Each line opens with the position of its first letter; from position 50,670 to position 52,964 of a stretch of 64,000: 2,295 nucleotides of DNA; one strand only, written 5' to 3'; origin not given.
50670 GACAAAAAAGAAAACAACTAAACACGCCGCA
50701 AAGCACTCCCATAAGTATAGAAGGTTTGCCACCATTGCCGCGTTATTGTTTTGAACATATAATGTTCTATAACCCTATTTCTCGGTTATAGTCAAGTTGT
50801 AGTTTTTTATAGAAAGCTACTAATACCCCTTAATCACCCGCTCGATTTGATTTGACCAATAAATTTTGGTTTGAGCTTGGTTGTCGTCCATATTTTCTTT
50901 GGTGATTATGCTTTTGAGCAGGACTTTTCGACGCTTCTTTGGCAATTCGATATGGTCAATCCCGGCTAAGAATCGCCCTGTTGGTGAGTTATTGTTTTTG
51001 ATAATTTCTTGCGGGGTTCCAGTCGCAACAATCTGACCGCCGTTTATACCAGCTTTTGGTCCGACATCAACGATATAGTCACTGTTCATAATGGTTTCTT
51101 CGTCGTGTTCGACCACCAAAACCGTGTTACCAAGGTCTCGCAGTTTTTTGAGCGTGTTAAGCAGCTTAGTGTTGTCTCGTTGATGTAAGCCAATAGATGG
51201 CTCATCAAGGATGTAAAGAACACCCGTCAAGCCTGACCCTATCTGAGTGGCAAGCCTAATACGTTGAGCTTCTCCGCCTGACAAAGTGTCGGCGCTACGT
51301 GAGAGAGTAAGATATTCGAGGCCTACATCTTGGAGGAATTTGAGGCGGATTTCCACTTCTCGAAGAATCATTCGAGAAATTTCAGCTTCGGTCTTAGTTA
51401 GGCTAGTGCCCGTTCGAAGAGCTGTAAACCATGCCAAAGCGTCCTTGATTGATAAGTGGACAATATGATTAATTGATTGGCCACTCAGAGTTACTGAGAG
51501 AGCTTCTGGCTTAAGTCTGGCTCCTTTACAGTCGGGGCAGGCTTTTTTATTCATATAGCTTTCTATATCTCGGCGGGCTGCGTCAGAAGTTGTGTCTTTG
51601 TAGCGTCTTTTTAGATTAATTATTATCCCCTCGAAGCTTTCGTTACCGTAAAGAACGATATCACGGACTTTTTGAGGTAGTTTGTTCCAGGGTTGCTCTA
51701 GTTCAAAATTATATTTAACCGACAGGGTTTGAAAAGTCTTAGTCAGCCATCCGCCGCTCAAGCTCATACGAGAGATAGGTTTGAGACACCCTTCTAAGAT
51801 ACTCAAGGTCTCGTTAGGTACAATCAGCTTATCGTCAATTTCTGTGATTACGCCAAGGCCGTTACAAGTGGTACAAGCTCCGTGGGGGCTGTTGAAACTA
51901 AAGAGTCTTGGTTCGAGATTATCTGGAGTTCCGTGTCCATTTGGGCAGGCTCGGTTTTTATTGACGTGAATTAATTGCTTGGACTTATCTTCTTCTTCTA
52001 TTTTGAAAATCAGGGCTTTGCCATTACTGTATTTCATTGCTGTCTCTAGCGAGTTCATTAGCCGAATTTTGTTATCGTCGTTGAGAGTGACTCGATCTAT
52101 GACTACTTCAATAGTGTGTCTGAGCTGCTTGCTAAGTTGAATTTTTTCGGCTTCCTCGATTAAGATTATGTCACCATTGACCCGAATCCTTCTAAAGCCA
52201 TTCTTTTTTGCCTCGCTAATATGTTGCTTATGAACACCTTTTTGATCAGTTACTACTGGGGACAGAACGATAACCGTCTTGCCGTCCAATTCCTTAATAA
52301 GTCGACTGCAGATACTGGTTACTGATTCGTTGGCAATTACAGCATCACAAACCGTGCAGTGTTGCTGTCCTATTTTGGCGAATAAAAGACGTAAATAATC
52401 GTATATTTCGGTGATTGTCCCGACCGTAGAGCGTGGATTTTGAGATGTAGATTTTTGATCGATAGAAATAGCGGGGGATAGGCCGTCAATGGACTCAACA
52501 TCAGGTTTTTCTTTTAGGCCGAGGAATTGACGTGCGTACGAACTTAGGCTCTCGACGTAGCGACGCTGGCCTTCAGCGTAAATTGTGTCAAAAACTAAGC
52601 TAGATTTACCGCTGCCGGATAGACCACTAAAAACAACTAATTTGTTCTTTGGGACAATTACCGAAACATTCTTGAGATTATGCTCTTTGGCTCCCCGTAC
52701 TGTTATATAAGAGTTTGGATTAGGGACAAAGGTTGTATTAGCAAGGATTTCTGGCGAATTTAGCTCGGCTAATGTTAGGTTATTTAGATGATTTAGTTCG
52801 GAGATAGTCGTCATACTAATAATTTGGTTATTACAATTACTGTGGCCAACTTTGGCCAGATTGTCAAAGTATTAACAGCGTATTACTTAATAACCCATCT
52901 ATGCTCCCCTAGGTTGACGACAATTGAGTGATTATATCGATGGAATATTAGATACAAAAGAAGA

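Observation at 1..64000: Exceptional density of truncated or catalytically degenerate copies of core information-processing genes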

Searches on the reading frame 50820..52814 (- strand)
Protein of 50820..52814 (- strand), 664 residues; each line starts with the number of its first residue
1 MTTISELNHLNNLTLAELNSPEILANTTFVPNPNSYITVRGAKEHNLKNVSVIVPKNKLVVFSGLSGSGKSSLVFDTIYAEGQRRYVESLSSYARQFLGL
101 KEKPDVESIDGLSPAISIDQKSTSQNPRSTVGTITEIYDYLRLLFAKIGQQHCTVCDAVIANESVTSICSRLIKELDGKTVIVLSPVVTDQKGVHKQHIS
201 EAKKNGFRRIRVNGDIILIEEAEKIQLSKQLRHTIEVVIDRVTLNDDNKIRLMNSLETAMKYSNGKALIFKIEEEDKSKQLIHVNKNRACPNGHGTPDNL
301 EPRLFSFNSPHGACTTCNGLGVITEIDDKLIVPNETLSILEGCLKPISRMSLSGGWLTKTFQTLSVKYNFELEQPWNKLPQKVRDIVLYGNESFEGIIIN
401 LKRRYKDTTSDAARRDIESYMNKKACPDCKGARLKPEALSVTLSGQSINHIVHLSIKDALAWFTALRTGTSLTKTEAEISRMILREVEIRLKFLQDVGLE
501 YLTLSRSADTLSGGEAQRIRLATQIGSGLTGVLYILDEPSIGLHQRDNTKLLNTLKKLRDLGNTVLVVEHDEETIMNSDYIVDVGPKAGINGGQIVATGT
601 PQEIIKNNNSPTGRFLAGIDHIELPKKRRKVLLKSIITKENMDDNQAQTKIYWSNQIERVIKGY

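Call 4: search_protein_families(library=pfam, proteins=[window:50820-52814:-], max_evalue=0.01)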
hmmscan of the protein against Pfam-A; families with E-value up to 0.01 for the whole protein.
window:50820-52814:- (664 aa): 4 families
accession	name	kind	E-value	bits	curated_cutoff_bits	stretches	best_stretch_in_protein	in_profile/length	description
PF17760.6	UvrA_inter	-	1.3e-27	96.2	23.3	1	164-269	2-105/109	UvrA interaction domain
PF17755.6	UvrA_DNA-bind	-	2.9e-22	79.5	23.2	1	327-418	1-109/110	UvrA DNA-binding domain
PF00005.33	ABC_tran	-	8.3e-08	33.4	25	0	439-539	40-135/137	ABC transporter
PF02463.25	SMC_N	-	9.1e-05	22.4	40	0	229-585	103-212/220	RecF/RecN/SMC N terminal domain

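Call 23: find_homologous_proteins(query=window:50820-52814:-, max_evalue=1e-20)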
Query window:50820-52814:- (664 aa): 8000 proteins with E <= 1e-20 among 8000 candidates; the best 120 are listed.
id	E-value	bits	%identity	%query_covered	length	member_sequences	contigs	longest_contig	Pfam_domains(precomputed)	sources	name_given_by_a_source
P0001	0.0e+0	1475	100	100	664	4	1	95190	PF17760.7,PF17755.7,PF00005.34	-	-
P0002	0.0e+0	1366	91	100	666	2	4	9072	PF17760.7,PF17755.7,PF00005.34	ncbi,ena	-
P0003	0.0e+0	1135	67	92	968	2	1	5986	PF17760.7,PF17755.7,PF00005.34,PF13555.13,PF03193.23,PF20703.4,PF02463.26,PF00684.26,PF20720.4,PF13191.13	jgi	jgi:excinuclease ABC subunit A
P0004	0.0e+0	1130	66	94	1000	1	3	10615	PF17760.7,PF17755.7,PF00005.34,PF13555.13,PF03193.23,PF20703.4,PF02463.26,PF20720.4,PF13191.13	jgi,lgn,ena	-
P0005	0.0e+0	1113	68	94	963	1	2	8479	PF17760.7,PF17755.7,PF00005.34,PF13555.13,PF03193.23,PF20703.4,PF02463.26,PF20720.4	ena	-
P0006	0.0e+0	1111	67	93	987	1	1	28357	PF17760.7,PF17755.7,PF00005.34,PF13555.13,PF03193.23,PF20703.4,PF02463.26,PF13304.13,PF13191.13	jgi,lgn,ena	-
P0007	0.0e+0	1111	68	93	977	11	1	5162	PF17760.7,PF17755.7,PF00005.34,PF13555.13,PF03193.23,PF20703.4,PF02463.26,PF00684.26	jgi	jgi:excinuclease ABC subunit A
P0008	0.0e+0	1110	65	95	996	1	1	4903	PF17760.7,PF12399.15,PF17755.7,PF00005.34,PF13555.13,PF03193.23,PF20703.4,PF02463.26,PF20720.4,PF13191.13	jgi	jgi:excinuclease ABC subunit A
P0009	0.0e+0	1110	65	95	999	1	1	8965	PF17760.7,PF12399.15,PF17755.7,PF00005.34,PF13555.13,PF03193.23,PF02463.26,PF20720.4,PF13191.13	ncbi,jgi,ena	jgi:excinuclease ABC subunit A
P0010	0.0e+0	1110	66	93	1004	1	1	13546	PF17760.7,PF17755.7,PF00005.34,PF13555.13,PF03193.23,PF20703.4,PF02463.26,PF13191.13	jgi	-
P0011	0.0e+0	1109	65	95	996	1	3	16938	PF17760.7,PF17755.7,PF00005.34,PF13555.13,PF03193.23,PF20703.4,PF02463.26,PF20720.4,PF13191.13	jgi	jgi:excinuclease ABC subunit A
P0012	0.0e+0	1107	66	93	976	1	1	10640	PF17760.7,PF17755.7,PF00005.34,PF13555.13,PF03193.23,PF20703.4,PF02463.26,PF13191.13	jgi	jgi:excinuclease ABC subunit A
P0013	0.0e+0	1102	66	92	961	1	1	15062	PF17760.7,PF17755.7,PF00005.34,PF13555.13,PF03193.23,PF20703.4,PF02463.26,PF00684.26,PF20720.4,PF13191.13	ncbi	ncbi:MAG: excinuclease ABC subunit UvrA [Patescibacteria group bacterium]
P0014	0.0e+0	1101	65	95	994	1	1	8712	PF17760.7,PF17755.7,PF00005.34,PF13555.13,PF03193.23,PF20703.4,PF02463.26,PF20720.4,PF13191.13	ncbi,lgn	ncbi:MAG: excinuclease ABC subunit UvrA [Patescibacteria group bacterium]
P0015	0.0e+0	1100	64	93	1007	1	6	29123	PF17760.7,PF17755.7,PF00005.34,PF13555.13,PF03193.23,PF20703.4,PF02463.26,PF00684.26,PF20720.4,PF13191.13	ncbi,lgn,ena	-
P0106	0.0e+0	1014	68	98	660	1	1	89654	PF17760.7,PF17755.7,PF00005.34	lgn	-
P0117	1.3e-289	980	68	92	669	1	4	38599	PF17760.7,PF17755.7,PF00005.34,PF02463.26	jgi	jgi:excinuclease ABC subunit A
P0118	2.3e-289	979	67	97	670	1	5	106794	PF17760.7,PF17755.7,PF00005.34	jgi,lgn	jgi:excinuclease ABC subunit A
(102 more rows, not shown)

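Call 25: find_encoding_contigs(protein=P0118, flank=10000, max_places=3)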
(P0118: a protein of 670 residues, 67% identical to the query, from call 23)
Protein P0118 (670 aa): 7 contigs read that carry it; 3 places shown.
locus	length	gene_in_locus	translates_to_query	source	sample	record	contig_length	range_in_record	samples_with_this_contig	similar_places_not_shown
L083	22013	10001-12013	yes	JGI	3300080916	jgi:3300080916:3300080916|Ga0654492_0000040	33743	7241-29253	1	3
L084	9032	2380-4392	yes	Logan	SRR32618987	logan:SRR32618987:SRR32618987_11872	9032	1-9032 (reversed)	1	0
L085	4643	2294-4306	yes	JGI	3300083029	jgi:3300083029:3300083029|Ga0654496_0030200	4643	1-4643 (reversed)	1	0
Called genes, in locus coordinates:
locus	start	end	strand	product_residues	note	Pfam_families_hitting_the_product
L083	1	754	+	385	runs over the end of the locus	PF00479:G6PD_N, PF02781:G6PD_C (weak)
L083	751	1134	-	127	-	PF27542:ArfC (weak)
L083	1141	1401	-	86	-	PF00830:Ribosomal_L28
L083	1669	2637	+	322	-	PF00268:Ribonuc_red_sm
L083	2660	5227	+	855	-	PF00317:Ribonuc_red_lgN, PF02867:Ribonuc_red_lgC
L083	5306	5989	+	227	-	PF07650:KH_2, PF05316:VAR1 (weak), PF00189:Ribosomal_S3_C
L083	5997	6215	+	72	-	PF00366:Ribosomal_S17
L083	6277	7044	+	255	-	-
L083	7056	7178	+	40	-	-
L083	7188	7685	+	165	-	-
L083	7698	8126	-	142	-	-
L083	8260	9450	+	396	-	PF00534:Glycos_transf_1, PF13692:Glyco_trans_1_4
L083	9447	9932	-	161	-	-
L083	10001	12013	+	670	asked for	PF00005:ABC_tran (faint), PF17760:UvrA_inter, PF17755:UvrA_DNA-bind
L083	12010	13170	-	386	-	PF06925:MGDG_synth, PF04101:Glyco_tran_28_C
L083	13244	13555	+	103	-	PF07866:DUF1653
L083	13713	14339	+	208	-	PF21176:RecR_HhH (weak), PF02132:RecR_ZnF (weak), PF13662:Toprim_4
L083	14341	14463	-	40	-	-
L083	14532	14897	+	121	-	PF00584:SecE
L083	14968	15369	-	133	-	PF13083:KH_KhpA-B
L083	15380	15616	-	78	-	PF00886:Ribosomal_S16 (weak)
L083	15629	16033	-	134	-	PF00411:Ribosomal_S11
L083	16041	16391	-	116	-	PF01197:Ribosomal_L31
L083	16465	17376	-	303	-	-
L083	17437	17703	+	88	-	-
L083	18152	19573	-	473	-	-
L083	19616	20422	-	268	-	PF00005:ABC_tran, PF02463:SMC_N, PF13304:AAA_21 (faint)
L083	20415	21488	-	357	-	-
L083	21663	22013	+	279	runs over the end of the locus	PF03602:Cons_hypoth95 (faint)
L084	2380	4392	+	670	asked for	PF00005:ABC_tran (faint), PF17760:UvrA_inter, PF17755:UvrA_DNA-bind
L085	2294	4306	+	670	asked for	PF00005:ABC_tran (faint), PF17760:UvrA_inter, PF17755:UvrA_DNA-bind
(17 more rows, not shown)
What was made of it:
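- On Ribonucleotide reductase large subunit: A relative (L083) has a normal NrdA/NrdB pair (call 25).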

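Call 26: find_encoding_contigs(protein=P0106, flank=10000, max_places=3)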
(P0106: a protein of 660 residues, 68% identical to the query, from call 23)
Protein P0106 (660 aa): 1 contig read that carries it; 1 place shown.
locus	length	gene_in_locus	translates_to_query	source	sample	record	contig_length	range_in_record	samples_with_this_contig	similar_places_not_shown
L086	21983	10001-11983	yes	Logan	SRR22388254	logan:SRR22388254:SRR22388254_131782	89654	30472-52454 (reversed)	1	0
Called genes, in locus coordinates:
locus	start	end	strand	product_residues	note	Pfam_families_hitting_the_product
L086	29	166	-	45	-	-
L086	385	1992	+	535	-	PF01408:GFO_IDH_MocA, PF02894:GFO_IDH_MocA_C, PF22725:GFO_IDH_MocA_C3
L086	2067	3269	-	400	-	PF10017:Methyltransf_33, PF08242:Methyltransf_12 (weak), PF13649:Methyltransf_25 (weak), PF13847:Methyltransf_31 (weak)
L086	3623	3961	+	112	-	-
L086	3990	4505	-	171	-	-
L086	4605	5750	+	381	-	PF00534:Glycos_transf_1 (faint), PF06925:MGDG_synth (weak), PF04101:Glyco_tran_28_C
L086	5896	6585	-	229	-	PF10502:Peptidase_S26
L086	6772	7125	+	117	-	PF00453:Ribosomal_L20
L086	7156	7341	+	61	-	PF01783:Ribosomal_L32p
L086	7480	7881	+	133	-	-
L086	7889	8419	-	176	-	-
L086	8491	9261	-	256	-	PF02517:Rce1-like (faint)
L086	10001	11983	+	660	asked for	PF00005:ABC_tran (faint), PF17760:UvrA_inter, PF17755:UvrA_DNA-bind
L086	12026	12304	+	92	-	-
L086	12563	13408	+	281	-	-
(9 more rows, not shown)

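Call 27: find_encoding_contigs(protein=P0002, flank=10000, max_places=6)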
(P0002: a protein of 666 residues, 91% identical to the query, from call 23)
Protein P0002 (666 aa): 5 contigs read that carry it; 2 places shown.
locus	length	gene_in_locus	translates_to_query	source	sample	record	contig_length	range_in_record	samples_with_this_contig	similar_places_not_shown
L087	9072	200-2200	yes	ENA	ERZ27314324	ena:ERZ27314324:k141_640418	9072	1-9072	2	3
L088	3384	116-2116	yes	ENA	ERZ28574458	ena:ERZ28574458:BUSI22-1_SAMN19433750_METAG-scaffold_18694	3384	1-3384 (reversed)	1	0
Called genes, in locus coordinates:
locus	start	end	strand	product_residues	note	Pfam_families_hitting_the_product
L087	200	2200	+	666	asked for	PF00005:ABC_tran (faint), PF17760:UvrA_inter, PF17755:UvrA_DNA-bind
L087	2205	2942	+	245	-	-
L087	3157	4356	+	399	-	PF00534:Glycos_transf_1, PF13692:Glyco_trans_1_4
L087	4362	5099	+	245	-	PF14808:TMEM164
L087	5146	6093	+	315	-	-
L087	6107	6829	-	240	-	PF04307:YdjM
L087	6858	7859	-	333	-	PF01409:tRNA-synt_2d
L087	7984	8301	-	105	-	PF02575:YbaB_DNA_bd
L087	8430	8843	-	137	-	-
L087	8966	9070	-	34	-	?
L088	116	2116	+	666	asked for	PF00005:ABC_tran (faint), PF17760:UvrA_inter, PF17755:UvrA_DNA-bind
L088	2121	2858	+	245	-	-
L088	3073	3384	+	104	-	?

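Call 52: search_protein_families(library=ncbifam, proteins=[window:50820-52814:-], max_evalue=0.001)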
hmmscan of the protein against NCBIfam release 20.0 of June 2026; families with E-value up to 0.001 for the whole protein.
window:50820-52814:- (664 aa): 131 families (the best 25 are shown)
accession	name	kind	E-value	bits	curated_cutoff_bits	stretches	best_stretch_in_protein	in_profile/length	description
NF001503.0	PRK00349.1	equivalog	5.8e-245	815.6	1147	1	35-646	4-625/943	excinuclease ABC subunit UvrA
TIGR00630.1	uvra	equivalog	6.4e-236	785.8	729.8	1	37-645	2-622/924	excinuclease ABC subunit UvrA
NF001885.0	PRK00635.1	equivalog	1.9e-114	383.3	3054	1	37-642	6-608/1809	excinuclease ABC subunit A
TIGR04521.1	ECF_ATPase_2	equivalog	1.6e-16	60.2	330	1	492-610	126-238/279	energy-coupling factor transporter ATPase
NF040873.1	AztA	equivalog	2e-15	56.9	220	1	492-582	102-189/191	zinc ABC transporter ATP-binding protein AztA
TIGR02857.1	CydD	equivalog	4.8e-15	55.5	435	1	493-584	440-529/529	thiol reductant ABC exporter subunit CydD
TIGR04520.1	ECF_ATPase_1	equivalog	9.9e-15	54.7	315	1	492-609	119-228/269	energy-coupling factor transporter ATPase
TIGR03873.1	F420-0_ABC_ATP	hypoth_equivalog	1.5e-13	50.6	372.4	1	432-607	68-227/256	putative F420-0 ABC transporter ATP-binding protein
TIGR02673.1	FtsE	equivalog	1.7e-13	50.8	264.85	1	492-577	120-202/214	cell division ATP-binding protein FtsE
NF010153.0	PRK13631.1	equivalog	1.9e-13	50.1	463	1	492-609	158-268/320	cobalt transporter ATP-binding subunit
TIGR03608.1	L_ocin_972_ABC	subfamily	4.1e-13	49.3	254.85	1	489-583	114-205/206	putative bacteriocin export ABC transporter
TIGR03265.1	PhnT2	equivalog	4.3e-13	49.2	457.7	1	506-618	130-233/353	putative 2-aminoethylphosphonate ABC transporter ATP-binding protein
NF008409.0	PRK11231.1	equivalog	1.3e-12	47.6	375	1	505-607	133-228/255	Fe(3+) dicitrate ABC transporter ATP-binding protein FecE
NF010068.0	PRK13548.1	equivalog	1.5e-12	47.2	261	1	491-608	119-234/261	heme ABC transporter ATP-binding protein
NF002981.0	PRK03695.1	equivalog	7e-12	45.2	281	1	503-609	123-229/253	vitamin B12 ABC transporter ATP-binding protein BtuD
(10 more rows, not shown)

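Call 75: find_encoding_contigs(protein=P0117, flank=10000, max_places=4)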
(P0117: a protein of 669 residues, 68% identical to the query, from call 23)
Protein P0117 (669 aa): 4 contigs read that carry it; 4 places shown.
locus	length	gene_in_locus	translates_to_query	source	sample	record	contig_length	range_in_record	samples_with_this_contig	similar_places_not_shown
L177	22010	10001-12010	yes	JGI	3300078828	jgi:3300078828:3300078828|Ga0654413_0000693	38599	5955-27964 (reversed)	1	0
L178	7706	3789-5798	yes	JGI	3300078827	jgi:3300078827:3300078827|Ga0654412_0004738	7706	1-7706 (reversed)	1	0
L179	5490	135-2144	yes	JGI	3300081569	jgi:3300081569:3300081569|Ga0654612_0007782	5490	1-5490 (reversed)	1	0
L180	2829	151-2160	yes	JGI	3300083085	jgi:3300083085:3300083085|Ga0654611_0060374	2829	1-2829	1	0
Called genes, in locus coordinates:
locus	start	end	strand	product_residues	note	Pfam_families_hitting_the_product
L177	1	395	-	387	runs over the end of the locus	-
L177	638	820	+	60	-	-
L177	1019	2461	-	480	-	PF01966:HD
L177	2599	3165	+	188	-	PF01025:GrpE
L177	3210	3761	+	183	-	PF00436:SSB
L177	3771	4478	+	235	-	-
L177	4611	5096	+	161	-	-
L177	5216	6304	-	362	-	PF02481:DNA_processg_A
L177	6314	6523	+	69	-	-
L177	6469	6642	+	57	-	-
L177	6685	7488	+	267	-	PF01509:TruB_N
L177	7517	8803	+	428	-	PF00293:NUDIX, PF19269:Anticodon_2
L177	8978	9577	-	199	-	-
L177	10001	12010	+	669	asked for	PF00005:ABC_tran (faint), PF02463:SMC_N (faint), PF17760:UvrA_inter, PF17755:UvrA_DNA-bind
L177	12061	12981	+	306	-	PF18075:FtsX_ECD (weak), PF02687:FtsX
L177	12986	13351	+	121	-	-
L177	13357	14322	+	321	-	-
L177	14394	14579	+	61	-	PF01783:Ribosomal_L32p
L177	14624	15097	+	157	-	-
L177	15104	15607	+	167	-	PF00533:BRCT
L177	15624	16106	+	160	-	-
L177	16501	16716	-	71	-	PF00366:Ribosomal_S17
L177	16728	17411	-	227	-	PF07650:KH_2, PF00189:Ribosomal_S3_C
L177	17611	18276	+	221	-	PF06736:TMEM175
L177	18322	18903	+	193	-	PF06821:Ser_hydrolase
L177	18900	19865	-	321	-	PF02779:Transket_pyr, PF02780:Transketolase_C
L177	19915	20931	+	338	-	-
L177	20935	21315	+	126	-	-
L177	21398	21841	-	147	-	PF00164:Ribosom_S12_S23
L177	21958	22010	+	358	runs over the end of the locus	PF03462:PCRF, PF00472:RF-1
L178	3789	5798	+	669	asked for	PF00005:ABC_tran (faint), PF02463:SMC_N (faint), PF17760:UvrA_inter, PF17755:UvrA_DNA-bind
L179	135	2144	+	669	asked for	PF00005:ABC_tran (faint), PF02463:SMC_N (faint), PF17760:UvrA_inter, PF17755:UvrA_DNA-bind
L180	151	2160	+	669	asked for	PF00005:ABC_tran (faint), PF02463:SMC_N (faint), PF17760:UvrA_inter, PF17755:UvrA_DNA-bind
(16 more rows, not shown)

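Call 90: search_protein_families(library=pfam, proteins=[L177:7517-8803:+, L177:13357-14322:+, L177:15624-16106:+], max_evalue=0.01)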
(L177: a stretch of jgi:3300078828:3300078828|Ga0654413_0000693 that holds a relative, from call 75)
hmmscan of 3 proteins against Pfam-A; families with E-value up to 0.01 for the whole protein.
L177:7517-8803:+ (428 aa): 2 families
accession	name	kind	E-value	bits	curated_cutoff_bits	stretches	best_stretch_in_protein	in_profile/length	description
PF19269.4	Anticodon_2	-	2.5e-11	44.6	23.6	1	369-422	84-137/141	Anticodon binding domain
PF00293.34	NUDIX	-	3.3e-11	43.7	21.1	1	88-194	2-96/134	NUDIX domain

L177:13357-14322:+ (321 aa): 0 families

L177:15624-16106:+ (160 aa): 0 families

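Call 91: search_protein_families(library=ncbifam, proteins=[L177:7517-8803:+], max_evalue=0.0001)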
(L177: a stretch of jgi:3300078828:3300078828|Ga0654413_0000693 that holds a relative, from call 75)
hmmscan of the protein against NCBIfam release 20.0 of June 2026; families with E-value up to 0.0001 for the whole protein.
L177:7517-8803:+ (428 aa): 5 families
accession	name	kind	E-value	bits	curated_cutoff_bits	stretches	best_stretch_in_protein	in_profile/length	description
TIGR00464.1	gltX_bact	equivalog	7.6e-14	51.4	289.95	1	22-79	285-344/470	glutamate--tRNA ligase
NF001938.0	PRK00714.1-5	equivalog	1.6e-06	27.6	116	1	83-204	7-130/172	RNA pyrophosphohydrolase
NF041652.1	Nud_hyd_Dein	equivalog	7.7e-06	26.2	200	1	94-169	18-90/152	Nudix hydrolase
NF001299.0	PRK00241.1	equivalog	1.7e-05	24.4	158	1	118-170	157-207/263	NAD(+) diphosphatase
NF006961.0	PRK09438.1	equivalog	2.1e-05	24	103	1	90-160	9-72/151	dihydroneopterin triphosphate diphosphatase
